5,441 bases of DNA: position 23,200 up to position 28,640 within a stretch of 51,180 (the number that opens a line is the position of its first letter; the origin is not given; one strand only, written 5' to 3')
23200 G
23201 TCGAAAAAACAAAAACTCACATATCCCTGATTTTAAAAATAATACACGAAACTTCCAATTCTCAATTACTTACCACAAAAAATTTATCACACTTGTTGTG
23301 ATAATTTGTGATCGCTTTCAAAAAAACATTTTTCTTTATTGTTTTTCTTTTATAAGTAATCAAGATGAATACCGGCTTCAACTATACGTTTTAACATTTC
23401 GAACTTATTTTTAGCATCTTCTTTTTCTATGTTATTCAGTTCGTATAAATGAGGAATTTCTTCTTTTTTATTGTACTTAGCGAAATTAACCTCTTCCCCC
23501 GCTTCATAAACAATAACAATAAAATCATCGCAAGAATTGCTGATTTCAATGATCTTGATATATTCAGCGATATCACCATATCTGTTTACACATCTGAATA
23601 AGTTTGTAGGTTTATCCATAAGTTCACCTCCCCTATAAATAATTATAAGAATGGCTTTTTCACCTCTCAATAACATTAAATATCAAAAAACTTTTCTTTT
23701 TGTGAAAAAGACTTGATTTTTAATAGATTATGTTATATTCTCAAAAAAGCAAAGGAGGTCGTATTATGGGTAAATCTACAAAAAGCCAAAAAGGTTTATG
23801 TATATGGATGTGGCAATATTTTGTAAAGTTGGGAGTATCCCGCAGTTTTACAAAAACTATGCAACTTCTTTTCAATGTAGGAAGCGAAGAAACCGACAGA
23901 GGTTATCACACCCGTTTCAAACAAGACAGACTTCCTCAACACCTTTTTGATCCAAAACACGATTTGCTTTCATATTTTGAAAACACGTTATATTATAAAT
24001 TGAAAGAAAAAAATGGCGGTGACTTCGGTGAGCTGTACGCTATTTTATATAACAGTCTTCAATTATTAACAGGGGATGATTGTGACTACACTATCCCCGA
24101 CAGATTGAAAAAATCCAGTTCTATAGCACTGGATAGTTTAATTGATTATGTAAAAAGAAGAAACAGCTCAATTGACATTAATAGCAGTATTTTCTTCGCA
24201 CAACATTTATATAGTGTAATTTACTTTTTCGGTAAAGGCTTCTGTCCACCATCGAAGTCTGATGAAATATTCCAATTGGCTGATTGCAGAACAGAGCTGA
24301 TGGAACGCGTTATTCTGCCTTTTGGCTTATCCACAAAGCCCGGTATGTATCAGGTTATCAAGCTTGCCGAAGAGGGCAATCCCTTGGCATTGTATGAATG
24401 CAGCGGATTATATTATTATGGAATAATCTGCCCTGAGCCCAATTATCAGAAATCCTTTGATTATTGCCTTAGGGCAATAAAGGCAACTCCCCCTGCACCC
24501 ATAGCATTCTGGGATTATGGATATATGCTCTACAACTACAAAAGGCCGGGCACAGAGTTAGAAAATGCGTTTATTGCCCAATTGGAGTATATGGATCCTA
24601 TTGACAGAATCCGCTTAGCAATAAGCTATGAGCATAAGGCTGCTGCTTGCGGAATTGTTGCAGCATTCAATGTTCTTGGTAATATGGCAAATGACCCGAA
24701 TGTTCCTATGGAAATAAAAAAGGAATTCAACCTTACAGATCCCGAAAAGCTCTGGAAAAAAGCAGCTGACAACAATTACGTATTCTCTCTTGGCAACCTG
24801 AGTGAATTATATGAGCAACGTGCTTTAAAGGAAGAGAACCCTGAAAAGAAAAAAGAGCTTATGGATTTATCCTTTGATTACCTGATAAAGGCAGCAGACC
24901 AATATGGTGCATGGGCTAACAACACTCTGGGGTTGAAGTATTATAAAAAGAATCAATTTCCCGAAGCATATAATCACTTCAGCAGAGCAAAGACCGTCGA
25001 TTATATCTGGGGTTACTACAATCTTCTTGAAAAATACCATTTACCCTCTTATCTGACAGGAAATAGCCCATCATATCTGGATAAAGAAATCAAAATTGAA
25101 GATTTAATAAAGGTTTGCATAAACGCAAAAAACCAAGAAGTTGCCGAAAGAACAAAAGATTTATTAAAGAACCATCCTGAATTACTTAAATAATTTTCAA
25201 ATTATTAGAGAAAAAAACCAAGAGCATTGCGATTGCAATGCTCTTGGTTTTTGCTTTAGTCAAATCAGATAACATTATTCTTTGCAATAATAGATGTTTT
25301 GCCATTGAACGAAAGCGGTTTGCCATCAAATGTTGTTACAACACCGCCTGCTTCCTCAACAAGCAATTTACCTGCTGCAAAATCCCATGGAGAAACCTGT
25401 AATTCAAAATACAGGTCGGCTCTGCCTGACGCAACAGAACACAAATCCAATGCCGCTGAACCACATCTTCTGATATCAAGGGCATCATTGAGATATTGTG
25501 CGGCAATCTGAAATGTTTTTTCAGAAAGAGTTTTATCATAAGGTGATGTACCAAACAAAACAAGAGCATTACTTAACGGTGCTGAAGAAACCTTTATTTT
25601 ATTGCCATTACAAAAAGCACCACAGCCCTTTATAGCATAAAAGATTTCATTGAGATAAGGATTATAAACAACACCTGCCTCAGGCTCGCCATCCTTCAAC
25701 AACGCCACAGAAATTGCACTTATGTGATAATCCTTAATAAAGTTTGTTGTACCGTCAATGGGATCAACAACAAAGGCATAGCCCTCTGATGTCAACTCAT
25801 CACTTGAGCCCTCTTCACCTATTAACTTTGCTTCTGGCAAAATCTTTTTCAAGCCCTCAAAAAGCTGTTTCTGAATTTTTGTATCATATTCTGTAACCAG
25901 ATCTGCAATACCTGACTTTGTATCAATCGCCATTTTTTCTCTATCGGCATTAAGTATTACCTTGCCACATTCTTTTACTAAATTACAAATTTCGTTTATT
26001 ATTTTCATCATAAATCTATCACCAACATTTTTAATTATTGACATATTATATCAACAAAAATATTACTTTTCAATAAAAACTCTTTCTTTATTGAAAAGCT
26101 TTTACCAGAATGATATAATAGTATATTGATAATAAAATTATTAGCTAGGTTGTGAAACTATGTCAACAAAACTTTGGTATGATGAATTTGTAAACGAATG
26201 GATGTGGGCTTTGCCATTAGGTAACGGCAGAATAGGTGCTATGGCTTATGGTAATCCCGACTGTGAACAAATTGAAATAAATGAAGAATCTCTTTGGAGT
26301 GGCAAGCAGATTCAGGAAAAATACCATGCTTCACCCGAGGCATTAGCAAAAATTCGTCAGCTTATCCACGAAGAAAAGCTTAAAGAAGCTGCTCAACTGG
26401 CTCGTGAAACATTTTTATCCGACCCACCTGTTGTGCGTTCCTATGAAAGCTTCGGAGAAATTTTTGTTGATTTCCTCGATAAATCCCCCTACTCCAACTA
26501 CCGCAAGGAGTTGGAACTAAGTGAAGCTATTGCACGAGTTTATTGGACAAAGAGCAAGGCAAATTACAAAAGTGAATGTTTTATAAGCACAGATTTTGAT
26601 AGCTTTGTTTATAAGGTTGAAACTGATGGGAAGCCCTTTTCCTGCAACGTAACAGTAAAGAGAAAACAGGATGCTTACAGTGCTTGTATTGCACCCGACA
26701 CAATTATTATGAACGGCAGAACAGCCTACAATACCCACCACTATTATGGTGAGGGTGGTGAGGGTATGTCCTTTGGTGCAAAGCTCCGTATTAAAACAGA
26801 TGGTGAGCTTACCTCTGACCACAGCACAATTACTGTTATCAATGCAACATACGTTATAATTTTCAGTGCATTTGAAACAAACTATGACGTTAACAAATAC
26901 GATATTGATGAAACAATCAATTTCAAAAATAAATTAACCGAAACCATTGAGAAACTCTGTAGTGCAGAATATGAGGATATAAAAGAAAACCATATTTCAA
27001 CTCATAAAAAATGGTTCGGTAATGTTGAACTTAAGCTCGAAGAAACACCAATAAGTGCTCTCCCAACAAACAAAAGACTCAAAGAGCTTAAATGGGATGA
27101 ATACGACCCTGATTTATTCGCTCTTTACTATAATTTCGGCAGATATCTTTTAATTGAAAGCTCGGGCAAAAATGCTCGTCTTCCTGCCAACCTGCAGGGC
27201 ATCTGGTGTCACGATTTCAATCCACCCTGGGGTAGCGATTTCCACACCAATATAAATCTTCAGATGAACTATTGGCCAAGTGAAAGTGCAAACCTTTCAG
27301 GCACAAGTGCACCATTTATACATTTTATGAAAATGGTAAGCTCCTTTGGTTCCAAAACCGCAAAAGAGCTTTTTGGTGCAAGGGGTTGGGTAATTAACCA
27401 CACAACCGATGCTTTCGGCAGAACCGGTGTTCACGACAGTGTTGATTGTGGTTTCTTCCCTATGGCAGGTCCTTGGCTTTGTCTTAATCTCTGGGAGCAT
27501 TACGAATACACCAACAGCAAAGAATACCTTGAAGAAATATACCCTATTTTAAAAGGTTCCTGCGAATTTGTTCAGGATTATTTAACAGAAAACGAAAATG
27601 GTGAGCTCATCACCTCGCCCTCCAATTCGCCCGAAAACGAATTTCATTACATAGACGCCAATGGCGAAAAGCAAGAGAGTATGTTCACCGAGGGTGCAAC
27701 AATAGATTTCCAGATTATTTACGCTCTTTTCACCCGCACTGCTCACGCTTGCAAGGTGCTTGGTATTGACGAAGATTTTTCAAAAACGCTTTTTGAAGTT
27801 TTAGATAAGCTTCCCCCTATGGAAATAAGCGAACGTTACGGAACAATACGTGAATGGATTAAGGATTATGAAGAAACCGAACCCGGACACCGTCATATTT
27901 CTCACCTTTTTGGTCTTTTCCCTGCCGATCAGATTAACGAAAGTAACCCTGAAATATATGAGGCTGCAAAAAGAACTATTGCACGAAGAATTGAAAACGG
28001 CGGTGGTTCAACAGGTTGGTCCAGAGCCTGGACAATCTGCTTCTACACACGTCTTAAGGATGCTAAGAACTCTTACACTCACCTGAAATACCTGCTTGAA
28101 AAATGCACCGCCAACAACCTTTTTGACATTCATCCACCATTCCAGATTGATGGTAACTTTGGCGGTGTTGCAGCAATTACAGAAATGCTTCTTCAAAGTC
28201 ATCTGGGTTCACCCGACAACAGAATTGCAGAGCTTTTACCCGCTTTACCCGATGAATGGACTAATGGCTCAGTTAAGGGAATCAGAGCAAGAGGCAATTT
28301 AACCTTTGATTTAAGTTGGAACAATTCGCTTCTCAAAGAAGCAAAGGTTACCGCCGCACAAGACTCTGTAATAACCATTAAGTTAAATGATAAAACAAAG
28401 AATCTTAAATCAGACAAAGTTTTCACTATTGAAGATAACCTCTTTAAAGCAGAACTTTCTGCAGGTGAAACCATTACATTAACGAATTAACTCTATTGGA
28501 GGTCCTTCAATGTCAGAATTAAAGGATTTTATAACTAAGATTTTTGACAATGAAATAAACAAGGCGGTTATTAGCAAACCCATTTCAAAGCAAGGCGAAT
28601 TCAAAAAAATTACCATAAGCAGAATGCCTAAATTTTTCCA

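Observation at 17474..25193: Compact accessory operon with a divergent Sel1-repeat gene: best candidate for an undescribed defence or stress system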

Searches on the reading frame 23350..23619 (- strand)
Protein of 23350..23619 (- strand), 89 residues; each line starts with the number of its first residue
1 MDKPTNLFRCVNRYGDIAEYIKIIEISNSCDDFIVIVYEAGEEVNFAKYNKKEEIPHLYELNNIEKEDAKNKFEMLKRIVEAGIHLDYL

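Call 3: search_protein_families(library=pfam, proteins=[window:23350-23619:-], max_evalue=0.1)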
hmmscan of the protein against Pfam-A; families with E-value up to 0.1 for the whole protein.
window:23350-23619:- (89 aa): 2 families
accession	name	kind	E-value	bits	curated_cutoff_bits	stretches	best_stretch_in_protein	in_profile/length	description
PF01468.23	GA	-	0.044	14.4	24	1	43-72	3-32/55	GA module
PF06017.19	Myosin_TH1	-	0.075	13.1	31.1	1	20-62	90-136/185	Unconventional myosin tail, actin- and lipid-binding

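Call 4: search_protein_families(library=padloc, proteins=[window:23350-23619:-], max_evalue=0.1)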
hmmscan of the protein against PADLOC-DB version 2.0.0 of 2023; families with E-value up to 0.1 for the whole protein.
window:23350-23619:- (89 aa): 0 families

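Call 5: search_protein_families(library=ncbifam, proteins=[window:23350-23619:-], max_evalue=0.1)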
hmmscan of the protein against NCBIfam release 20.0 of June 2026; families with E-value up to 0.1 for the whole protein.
window:23350-23619:- (89 aa): 0 families
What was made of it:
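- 23350..23619 (-): p6: 89-aa ORF of unknown function, possibly the first gene of the transcription unit. No Pfam, PADLOC or NCBIfam hit (calls 3-5).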

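Call 6: search_protein_families(library=phrogs, proteins=[window:23350-23619:-], max_evalue=0.1)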
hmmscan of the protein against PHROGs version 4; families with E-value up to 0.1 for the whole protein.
window:23350-23619:- (89 aa): 3 families
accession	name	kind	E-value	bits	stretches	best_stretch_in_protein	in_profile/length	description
phrog_30519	-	unknown function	0.0025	19.1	1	6-69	8-66/79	-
phrog_33803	-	unknown function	0.0099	15.1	1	2-76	686-756/762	-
phrog_10580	-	unknown function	0.026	15.3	1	8-59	3-54/212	-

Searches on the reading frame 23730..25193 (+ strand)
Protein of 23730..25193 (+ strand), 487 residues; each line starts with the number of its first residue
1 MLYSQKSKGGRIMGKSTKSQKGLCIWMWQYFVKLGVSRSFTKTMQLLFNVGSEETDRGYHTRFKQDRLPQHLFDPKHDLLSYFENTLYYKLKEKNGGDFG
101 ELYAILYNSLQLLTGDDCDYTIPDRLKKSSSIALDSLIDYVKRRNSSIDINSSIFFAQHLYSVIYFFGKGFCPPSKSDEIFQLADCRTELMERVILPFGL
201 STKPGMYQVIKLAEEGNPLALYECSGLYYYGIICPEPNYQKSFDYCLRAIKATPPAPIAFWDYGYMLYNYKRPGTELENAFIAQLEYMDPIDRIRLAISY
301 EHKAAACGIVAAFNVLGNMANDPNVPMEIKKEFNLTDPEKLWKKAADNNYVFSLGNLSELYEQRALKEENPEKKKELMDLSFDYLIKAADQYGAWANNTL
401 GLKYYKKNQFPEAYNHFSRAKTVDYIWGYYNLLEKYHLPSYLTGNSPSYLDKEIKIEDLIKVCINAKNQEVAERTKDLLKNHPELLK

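Call 3: search_protein_families(library=pfam, proteins=[window:23730-25193:+], max_evalue=0.1)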
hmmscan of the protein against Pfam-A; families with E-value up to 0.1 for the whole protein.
window:23730-25193:+ (487 aa): 4 families
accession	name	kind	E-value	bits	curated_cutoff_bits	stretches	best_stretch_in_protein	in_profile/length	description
PF00515.34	TPR_1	-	0.0018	18.5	27.8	1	395-423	2-30/34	Tetratricopeptide repeat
PF07719.23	TPR_2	-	0.0047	17.4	27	1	396-420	3-27/34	Tetratricopeptide repeat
PF08238.18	Sel1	-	0.0064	17.5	30.7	0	219-251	2-33/36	Sel1 repeat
PF02671.26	PAH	-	0.049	13.8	21.3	0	469-486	21-38/45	Paired amphipathic helix repeat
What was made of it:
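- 23730..25193 (+): p7: 487-aa protein with a Sel1/TPR-like C-terminal region, transcribed divergently from the operon. Pfam TPR_1 E 0.0018 and Sel1 E 0.0064, both below threshold (call 3).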

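Call 4: search_protein_families(library=padloc, proteins=[window:23730-25193:+], max_evalue=0.1)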
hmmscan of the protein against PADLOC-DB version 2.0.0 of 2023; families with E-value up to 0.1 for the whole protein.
window:23730-25193:+ (487 aa): 1 family
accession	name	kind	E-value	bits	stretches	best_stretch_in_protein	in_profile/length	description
PDLC01171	TPR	-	0.037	11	1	387-422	172-206/504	TPR repeats containing protein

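Call 5: search_protein_families(library=ncbifam, proteins=[window:23730-25193:+], max_evalue=0.1)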
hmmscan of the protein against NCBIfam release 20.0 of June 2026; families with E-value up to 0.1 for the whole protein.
window:23730-25193:+ (487 aa): 0 families

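Call 6: search_protein_families(library=phrogs, proteins=[window:23730-25193:+], max_evalue=0.1)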
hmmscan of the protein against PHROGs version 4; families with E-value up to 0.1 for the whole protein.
window:23730-25193:+ (487 aa): 2 families
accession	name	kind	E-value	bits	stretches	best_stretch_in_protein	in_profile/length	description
phrog_8741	-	unknown function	7.7e-05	23.1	1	295-408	131-232/380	-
phrog_25946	-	unknown function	0.048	14.8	0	361-408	53-100/176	-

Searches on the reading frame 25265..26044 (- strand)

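Call 105: search_protein_families(library=pfam, proteins=[window:25265-26044:-], max_evalue=0.00001)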
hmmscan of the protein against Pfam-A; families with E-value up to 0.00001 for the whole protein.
window:25265-26044:- (259 aa): 1 family
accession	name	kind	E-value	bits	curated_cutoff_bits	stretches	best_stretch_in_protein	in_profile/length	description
PF00459.30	Inositol_P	-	3.4e-68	230.5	27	1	16-256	6-254/271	Inositol monophosphatase family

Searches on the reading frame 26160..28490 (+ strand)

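Call 105: search_protein_families(library=pfam, proteins=[window:26160-28490:+], max_evalue=0.00001)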
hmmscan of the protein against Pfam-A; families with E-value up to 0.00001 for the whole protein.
window:26160-28490:+ (776 aa): 3 families
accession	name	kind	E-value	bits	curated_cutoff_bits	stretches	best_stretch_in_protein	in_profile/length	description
PF22124.2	Glyco_hydro_95_cat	-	1.8e-154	515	27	1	271-677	2-408/408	Glycosyl hydrolase family 95 catalytic domain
PF14498.12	Glyco_hyd_65N_2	-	9.3e-52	176.8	27.7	1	5-243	1-232/234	Glycosyl hydrolase family 65, N-terminal domain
PF21307.2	Glyco_hydro_95_C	-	4.5e-18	66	27.6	1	689-771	6-91/94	Glycoside hydrolase family 95, C-terminal domain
